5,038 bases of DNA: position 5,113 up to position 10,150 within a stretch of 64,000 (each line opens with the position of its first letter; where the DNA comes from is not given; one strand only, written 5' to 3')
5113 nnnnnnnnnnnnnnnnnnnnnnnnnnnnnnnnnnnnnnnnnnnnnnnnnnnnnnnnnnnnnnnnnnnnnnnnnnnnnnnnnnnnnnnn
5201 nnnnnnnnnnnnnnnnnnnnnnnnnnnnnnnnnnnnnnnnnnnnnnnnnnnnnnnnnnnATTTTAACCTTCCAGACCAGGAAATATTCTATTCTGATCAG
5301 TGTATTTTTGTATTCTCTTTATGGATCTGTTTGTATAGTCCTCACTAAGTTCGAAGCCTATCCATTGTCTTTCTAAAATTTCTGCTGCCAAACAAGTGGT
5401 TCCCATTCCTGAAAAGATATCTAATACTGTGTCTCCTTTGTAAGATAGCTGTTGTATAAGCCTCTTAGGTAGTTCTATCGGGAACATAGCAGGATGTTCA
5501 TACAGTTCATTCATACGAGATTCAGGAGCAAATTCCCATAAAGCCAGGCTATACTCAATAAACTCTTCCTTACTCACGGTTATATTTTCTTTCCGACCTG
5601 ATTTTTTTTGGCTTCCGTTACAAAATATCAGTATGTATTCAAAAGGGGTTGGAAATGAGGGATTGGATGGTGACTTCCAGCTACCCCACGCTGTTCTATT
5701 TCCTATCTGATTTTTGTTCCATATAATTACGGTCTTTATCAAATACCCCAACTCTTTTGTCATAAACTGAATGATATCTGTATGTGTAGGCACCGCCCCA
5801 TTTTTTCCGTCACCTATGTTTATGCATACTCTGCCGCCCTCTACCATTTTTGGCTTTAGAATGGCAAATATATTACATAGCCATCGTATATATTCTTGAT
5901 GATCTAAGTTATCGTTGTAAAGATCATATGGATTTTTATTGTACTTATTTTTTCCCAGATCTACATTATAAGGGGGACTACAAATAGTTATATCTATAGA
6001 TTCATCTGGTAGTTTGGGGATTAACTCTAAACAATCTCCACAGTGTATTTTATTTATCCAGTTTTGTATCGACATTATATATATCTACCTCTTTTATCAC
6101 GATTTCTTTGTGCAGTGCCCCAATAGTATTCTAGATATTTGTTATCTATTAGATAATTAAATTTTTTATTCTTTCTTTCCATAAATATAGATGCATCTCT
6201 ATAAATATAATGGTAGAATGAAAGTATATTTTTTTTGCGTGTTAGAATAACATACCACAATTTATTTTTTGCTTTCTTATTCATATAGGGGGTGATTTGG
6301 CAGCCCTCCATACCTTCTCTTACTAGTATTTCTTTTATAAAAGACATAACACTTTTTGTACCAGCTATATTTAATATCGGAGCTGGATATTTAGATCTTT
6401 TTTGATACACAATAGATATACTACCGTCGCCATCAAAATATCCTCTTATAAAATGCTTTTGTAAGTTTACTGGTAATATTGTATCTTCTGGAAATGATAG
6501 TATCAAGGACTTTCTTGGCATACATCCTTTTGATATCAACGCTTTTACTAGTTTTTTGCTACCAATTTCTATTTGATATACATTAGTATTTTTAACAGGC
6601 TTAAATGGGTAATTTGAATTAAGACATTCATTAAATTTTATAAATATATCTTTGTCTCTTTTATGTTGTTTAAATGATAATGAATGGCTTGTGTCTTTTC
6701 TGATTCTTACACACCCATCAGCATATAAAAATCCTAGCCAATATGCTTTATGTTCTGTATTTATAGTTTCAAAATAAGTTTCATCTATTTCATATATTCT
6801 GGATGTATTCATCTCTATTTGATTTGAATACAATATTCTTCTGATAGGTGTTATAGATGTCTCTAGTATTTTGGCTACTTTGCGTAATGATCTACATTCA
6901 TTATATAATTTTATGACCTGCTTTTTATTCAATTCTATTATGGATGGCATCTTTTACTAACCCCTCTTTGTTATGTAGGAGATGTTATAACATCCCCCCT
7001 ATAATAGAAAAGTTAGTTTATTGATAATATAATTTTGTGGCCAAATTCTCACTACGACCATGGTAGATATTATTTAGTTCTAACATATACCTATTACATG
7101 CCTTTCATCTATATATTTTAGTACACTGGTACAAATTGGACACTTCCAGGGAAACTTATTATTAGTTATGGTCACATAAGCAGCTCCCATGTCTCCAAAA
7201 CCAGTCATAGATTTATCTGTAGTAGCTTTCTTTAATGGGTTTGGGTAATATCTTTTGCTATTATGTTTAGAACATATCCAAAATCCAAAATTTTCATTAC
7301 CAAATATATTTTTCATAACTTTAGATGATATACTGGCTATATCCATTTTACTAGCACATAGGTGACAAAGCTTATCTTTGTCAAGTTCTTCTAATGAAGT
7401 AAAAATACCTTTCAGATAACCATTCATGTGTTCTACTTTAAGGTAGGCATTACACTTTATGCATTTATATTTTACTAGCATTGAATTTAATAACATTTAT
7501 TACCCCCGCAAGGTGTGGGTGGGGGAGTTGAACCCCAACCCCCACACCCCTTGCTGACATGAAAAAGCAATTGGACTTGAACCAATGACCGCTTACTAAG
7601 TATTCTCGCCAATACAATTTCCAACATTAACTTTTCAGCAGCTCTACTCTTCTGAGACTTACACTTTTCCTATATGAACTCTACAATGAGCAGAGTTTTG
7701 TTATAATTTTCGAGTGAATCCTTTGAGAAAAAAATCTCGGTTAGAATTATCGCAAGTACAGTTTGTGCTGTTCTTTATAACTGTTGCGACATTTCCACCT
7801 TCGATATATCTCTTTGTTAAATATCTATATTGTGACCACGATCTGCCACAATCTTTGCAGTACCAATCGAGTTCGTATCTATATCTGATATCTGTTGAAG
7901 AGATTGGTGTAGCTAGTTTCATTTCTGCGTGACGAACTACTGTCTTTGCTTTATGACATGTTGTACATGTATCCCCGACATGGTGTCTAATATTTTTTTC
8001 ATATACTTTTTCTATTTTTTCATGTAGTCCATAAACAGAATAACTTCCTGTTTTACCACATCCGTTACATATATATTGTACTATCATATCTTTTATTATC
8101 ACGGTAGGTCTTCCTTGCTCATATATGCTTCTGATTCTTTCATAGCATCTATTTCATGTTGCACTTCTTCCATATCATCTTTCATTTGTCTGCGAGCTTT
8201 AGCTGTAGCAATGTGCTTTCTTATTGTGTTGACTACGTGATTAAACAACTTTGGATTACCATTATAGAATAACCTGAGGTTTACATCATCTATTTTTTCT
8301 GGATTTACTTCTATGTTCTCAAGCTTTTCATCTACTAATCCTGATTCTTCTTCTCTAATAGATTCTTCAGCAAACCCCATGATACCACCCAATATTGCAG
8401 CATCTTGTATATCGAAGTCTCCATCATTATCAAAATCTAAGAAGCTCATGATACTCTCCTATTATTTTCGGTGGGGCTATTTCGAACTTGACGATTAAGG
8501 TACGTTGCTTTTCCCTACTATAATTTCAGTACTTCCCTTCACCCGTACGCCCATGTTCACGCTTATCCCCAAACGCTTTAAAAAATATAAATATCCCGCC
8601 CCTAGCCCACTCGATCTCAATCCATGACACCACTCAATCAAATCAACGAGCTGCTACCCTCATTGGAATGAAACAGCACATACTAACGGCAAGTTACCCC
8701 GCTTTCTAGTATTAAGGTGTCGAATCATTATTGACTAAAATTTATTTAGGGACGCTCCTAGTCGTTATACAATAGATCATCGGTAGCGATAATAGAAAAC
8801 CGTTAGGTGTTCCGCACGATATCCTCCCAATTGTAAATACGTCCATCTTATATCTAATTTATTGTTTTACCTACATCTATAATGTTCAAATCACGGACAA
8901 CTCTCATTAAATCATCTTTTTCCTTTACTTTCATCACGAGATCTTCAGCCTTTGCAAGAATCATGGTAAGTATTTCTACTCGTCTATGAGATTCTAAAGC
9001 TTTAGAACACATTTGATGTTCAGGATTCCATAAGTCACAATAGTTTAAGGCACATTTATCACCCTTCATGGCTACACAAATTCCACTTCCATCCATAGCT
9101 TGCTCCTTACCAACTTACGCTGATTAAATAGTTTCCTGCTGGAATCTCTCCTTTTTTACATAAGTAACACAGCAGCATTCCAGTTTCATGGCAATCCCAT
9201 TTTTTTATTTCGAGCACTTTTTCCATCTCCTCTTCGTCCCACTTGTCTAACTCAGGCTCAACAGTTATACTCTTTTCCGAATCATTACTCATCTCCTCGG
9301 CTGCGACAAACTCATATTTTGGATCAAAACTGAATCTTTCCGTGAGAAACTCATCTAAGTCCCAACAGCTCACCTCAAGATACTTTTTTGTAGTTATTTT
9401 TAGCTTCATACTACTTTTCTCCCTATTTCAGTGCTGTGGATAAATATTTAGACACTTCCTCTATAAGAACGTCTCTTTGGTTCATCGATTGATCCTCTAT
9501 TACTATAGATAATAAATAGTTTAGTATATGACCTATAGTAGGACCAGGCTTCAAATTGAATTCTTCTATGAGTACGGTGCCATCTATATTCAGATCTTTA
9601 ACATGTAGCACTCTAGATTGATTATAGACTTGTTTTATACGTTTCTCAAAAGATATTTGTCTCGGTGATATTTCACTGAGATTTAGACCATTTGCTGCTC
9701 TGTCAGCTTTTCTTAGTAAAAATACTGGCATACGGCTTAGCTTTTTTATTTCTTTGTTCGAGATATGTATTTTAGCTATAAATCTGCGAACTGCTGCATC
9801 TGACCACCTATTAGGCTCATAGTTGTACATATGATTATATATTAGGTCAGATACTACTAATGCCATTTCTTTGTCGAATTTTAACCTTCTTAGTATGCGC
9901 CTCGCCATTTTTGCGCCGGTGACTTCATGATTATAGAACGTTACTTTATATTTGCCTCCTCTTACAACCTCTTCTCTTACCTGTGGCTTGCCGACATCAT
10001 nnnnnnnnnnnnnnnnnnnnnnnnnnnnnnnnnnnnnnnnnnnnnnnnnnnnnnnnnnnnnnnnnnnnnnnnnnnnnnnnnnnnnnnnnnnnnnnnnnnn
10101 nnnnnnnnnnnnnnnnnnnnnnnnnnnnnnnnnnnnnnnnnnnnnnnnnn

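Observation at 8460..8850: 400-bp ORF-free, GC-elevated island between densely packed genes - candidate structured ncRNA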

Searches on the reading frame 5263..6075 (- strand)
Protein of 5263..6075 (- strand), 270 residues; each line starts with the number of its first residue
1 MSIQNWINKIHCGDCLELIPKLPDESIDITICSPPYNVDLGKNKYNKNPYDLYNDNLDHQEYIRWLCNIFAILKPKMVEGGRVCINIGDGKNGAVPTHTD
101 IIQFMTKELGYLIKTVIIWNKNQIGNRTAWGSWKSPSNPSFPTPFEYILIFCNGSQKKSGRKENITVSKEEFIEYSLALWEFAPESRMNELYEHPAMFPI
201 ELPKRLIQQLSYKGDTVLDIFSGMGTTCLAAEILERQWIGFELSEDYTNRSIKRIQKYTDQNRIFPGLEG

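Call 20: search_protein_families(library=pfam, proteins=[window:5263-6075:-], max_evalue=0.01)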
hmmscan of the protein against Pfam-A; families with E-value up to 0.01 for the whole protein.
window:5263-6075:- (270 aa): 1 family
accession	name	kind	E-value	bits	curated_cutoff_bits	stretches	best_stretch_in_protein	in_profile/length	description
PF01555.25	N6_N4_Mtase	-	6.7e-40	137.8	26.7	1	27-249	1-217/221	DNA methylase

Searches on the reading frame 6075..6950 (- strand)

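Call 20: search_protein_families(library=pfam, proteins=[window:6075-6950:-], max_evalue=0.01)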
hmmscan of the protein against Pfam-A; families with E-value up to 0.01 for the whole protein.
window:6075-6950:- (291 aa): 2 families
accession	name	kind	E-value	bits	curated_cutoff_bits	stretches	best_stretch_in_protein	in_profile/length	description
PF14528.11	LAGLIDADG_3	-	5.4e-11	43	22.5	1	165-249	4-81/82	LAGLIDADG-like domain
PF00961.24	LAGLIDADG_1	-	1.9e-05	25.9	23.1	1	71-140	1-80/102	LAGLIDADG endonuclease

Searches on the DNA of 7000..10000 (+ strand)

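Call 9: search_dna_similar(query=window:7000-10000:+, collection=phages, mode=near, max_rows=30)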
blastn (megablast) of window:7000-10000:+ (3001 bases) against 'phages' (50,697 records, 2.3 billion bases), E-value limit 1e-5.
No match.

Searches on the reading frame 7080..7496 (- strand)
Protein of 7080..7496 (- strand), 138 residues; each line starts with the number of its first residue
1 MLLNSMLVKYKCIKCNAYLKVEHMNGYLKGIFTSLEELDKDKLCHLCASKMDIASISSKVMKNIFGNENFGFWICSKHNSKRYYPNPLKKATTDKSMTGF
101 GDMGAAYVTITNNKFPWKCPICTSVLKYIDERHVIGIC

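Call 20: search_protein_families(library=pfam, proteins=[window:7080-7496:-], max_evalue=0.01)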
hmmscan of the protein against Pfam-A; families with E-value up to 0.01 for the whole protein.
window:7080-7496:- (138 aa): 0 families

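Call 63: search_protein_families(library=phrogs, proteins=[window:7080-7496:-], max_evalue=0.01)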
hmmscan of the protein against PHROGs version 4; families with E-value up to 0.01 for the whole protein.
window:7080-7496:- (138 aa): 2 families
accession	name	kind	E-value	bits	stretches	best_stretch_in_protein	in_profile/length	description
phrog_22993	-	unknown function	0.0021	19.3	1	48-118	48-118/140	-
phrog_1934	-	unknown function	0.0058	17.5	0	37-77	9-48/144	-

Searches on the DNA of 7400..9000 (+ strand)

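Call 6: search_rna_families(source=window, start=7400, end=9000, threshold=evalue, max_evalue=10, show_alignments=4)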
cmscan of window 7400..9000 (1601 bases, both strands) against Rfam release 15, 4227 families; matches with E-value up to 10: 5.
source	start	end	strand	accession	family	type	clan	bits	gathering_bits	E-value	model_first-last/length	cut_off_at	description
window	8839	8951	-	RF02155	NCRUPAR_2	Gene; lncRNA;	-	22.5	80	8.3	1-99/99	no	Non-protein coding RNA, upstream of F2R/PAR1 conserved region 2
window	7438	7547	-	RF03019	RT-16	Gene; sRNA;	-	18.6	50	8.6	1-158/158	no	RT-16 RNA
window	7498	7582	-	RF00233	Tymo_tRNA-like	Cis-reg;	-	17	40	1.2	1-84/84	no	Tymovirus/Pomovirus/Furovirus tRNA-like 3' UTR element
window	8365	8429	-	RF00571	SNORD65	Gene; snRNA; snoRNA; CD-box;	CL00057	16.3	41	2.2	1-73/73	no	Small nucleolar RNA SNORD65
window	7522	7536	-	RF00023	tmRNA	Gene;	CL00001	12.5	47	0.017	348-362/374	no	transfer-messenger RNA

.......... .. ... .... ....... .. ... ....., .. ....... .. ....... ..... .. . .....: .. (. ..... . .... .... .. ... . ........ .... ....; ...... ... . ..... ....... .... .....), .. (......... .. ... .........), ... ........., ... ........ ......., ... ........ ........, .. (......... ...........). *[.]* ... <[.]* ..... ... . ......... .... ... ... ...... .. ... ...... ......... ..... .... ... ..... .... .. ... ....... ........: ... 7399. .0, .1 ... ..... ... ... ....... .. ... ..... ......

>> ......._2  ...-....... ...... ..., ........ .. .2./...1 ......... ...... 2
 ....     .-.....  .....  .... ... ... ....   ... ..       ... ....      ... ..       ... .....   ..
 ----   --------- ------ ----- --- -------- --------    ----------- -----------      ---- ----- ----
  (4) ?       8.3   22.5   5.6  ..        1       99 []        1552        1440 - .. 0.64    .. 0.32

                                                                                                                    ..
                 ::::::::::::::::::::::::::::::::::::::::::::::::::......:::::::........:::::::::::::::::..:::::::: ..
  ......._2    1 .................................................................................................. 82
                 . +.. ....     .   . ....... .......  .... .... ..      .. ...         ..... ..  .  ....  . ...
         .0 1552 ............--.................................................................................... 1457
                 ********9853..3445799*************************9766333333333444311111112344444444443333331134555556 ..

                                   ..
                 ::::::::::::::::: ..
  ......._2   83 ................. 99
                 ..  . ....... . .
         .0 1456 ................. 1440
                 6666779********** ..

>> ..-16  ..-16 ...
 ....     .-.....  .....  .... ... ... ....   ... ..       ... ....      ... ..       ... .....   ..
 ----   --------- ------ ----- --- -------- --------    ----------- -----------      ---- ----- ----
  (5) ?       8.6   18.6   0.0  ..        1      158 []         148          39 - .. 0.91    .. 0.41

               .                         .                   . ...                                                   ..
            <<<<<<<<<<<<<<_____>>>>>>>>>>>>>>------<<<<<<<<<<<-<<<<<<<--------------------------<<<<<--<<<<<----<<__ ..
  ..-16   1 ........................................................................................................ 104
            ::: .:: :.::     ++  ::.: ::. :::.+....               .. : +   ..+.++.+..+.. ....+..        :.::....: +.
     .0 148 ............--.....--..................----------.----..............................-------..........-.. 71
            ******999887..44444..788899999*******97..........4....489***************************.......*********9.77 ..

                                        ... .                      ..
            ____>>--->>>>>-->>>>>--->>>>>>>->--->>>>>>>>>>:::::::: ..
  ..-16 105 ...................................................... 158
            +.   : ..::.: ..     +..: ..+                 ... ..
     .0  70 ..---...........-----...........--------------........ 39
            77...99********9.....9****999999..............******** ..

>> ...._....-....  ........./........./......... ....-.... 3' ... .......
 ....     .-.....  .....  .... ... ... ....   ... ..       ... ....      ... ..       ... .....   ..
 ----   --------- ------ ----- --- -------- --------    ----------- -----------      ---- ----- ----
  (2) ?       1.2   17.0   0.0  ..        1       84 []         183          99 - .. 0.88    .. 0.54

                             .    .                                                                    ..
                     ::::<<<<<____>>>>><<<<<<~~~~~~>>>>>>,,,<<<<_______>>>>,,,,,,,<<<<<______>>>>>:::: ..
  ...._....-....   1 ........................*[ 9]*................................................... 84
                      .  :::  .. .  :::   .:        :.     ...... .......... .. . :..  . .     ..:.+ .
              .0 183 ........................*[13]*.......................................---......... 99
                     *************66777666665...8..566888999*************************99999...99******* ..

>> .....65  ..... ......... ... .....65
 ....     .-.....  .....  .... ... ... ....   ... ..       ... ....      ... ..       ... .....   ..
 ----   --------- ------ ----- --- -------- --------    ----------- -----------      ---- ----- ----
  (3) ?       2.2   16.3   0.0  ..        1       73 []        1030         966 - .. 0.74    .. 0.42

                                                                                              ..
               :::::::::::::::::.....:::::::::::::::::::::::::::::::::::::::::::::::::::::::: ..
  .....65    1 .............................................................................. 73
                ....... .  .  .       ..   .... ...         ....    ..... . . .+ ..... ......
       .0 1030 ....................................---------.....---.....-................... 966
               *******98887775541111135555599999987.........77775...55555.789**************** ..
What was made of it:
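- On tmRNA: The only Rfam tmRNA fragment hit (12.5 bits) is the T-loop at 7522..7536 in the other gap (call 6).
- Closest known: H-type pseudoknot 3' modules and viral tRNA-like structures. Different: The only weak Tymo_tRNA-like hit lies in the other gap (7498..7582), not in the island (call 6).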

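Call 10: search_dna_similar(query=window:8450-8853:+, collection=phages, mode=distant, max_rows=40)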
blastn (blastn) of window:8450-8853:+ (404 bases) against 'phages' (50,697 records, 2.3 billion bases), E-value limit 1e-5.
No match.

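Call 45: search_rna_families(sources=[L008, L014, L015, L018, L026, L011], threshold=evalue, max_evalue=1, show_alignments=3)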
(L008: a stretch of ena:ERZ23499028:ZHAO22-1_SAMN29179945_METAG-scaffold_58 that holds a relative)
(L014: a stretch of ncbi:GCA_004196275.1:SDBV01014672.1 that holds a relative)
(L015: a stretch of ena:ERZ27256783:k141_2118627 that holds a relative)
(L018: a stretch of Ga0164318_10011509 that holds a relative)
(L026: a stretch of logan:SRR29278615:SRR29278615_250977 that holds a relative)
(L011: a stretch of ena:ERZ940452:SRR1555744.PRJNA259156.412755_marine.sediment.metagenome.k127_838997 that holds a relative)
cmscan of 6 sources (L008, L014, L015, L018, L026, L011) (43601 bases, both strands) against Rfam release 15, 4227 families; matches with E-value up to 1: 6.
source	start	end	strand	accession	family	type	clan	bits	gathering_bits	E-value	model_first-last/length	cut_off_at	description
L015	7901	7973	+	RF00005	tRNA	Gene; tRNA;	CL00001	54.1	29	5.2e-09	1-71/71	no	tRNA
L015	8207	8278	+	RF00005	tRNA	Gene; tRNA;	CL00001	48.7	29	1.6e-07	1-71/71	no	tRNA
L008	8277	8349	+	RF00005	tRNA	Gene; tRNA;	CL00001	45.8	29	9.7e-07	1-71/71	no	tRNA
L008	7718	7789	+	RF00005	tRNA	Gene; tRNA;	CL00001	44.8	29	1.8e-06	1-71/71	no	tRNA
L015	8284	8339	+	RF00005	tRNA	Gene; tRNA;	CL00001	31.5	29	0.0085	1-52/71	3'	tRNA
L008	7496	7572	+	RF02353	BjrC68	Gene; sRNA;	-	21.5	39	0.27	1-82/82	no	Bradyrhizobiaceae sRNA BjrC68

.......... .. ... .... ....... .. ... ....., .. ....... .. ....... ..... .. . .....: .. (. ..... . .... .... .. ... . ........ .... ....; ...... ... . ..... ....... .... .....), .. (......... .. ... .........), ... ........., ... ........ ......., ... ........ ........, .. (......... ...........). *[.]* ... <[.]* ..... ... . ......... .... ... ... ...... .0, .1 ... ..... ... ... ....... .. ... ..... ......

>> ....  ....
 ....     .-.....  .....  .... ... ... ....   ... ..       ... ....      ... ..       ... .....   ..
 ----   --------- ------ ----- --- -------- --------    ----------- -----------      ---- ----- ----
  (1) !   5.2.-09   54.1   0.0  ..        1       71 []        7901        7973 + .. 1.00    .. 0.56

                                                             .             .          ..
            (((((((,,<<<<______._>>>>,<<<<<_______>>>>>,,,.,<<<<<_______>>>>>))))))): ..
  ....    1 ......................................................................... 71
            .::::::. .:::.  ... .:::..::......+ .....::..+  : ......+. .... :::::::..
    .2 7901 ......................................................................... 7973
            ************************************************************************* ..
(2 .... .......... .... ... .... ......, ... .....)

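Call 85: search_dna_similar(query=window:7497-7700:-, collection=phages, mode=distant, max_rows=15, max_evalue=0.01)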
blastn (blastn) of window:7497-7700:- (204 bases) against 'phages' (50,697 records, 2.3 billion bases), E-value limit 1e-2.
No match.
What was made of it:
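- Tried and rejected: Near and distant searches gave nothing (calls 9, 10, 85).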

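Call 95: build_rna_model(alignment_id=A6, structure=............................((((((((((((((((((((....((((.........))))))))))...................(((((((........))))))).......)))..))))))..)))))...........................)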
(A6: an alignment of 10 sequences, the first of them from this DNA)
Model R1 built from alignment A6 (10 sequences, 168 columns); structure: as given.
model positions 163; base pairs 31; branch points 1; effective number of sequences 1.87; information 0.59 bits per position. Calibrated on 0.2 Mb of random sequence (short: E-values are rough).
structure used (alignment columns):
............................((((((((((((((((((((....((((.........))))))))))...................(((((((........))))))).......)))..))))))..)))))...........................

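Call 96: search_with_rna_model(model_id=R1, sources=[window, L008, L011, L012, L014, L015, L017, L018, L019, L021, L026, L027, L029, L032, L020, L028], max_evalue=1, make_alignment=true, show_alignments=0)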
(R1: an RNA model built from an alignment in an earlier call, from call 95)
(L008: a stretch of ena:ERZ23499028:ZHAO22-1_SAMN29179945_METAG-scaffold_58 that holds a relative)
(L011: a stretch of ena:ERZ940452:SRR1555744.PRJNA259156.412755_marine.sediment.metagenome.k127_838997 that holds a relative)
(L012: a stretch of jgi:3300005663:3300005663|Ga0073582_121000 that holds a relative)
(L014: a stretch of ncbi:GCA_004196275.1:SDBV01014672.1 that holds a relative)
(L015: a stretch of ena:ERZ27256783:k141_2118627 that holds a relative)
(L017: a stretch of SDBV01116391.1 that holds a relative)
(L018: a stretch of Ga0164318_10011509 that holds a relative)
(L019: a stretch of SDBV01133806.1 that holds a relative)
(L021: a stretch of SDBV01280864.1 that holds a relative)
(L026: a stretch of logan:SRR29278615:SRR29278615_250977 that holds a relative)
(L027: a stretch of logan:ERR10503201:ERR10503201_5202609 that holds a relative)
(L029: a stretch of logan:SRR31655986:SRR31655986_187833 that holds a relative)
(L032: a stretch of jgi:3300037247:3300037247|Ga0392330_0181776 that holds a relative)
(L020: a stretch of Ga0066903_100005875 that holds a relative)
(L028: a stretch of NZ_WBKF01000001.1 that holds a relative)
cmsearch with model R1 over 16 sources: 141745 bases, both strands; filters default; matches with E-value up to 1: 16.
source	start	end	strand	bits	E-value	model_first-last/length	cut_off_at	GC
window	8592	8754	-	195.2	6.2e-51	1-163/163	no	0.44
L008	3699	3861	+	194.8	8.3e-51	1-163/163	no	0.42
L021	964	1126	+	193.7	1.6e-50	1-163/163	no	0.45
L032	763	925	+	192.8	2.8e-50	1-163/163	no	0.43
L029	1949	2111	+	190.2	1.4e-49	1-163/163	no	0.43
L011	3748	3910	+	187.9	6e-49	1-163/163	no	0.4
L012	692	854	+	187.9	6e-49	1-163/163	no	0.4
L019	2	164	+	187.9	6e-49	1-163/163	no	0.4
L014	3702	3857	+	107.9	3.9e-27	1-163/163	no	0.48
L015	3650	3809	+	100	5.8e-25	1-163/163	no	0.42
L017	2530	2612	-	84.4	1e-20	81-163/163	5'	0.45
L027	1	75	+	54.1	1.8e-12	76-163/163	5'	0.51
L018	3025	3099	-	39.4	1.9e-08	1-163/163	no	0.4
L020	9877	9961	+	17.9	0.014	1-163/163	no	0.61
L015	3505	3601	+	16.7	0.03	1-163/163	no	0.31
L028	7222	7285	+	15.5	0.062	1-163/163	no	0.72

Alignment A8: 16 matches aligned to the model, 197 columns, each read 5' to 3' on its own strand. Consensus structure (alignment columns), stored with it:
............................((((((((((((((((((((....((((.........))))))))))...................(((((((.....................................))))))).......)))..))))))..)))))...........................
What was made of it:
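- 8595..8618 (-): Invariant G-rich 24-mer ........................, with no cis pairing partner that covaries with it; the candidate pairings tested are compatible with substitutions but not supported by them. The covariance model finds one copy only (call 96).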
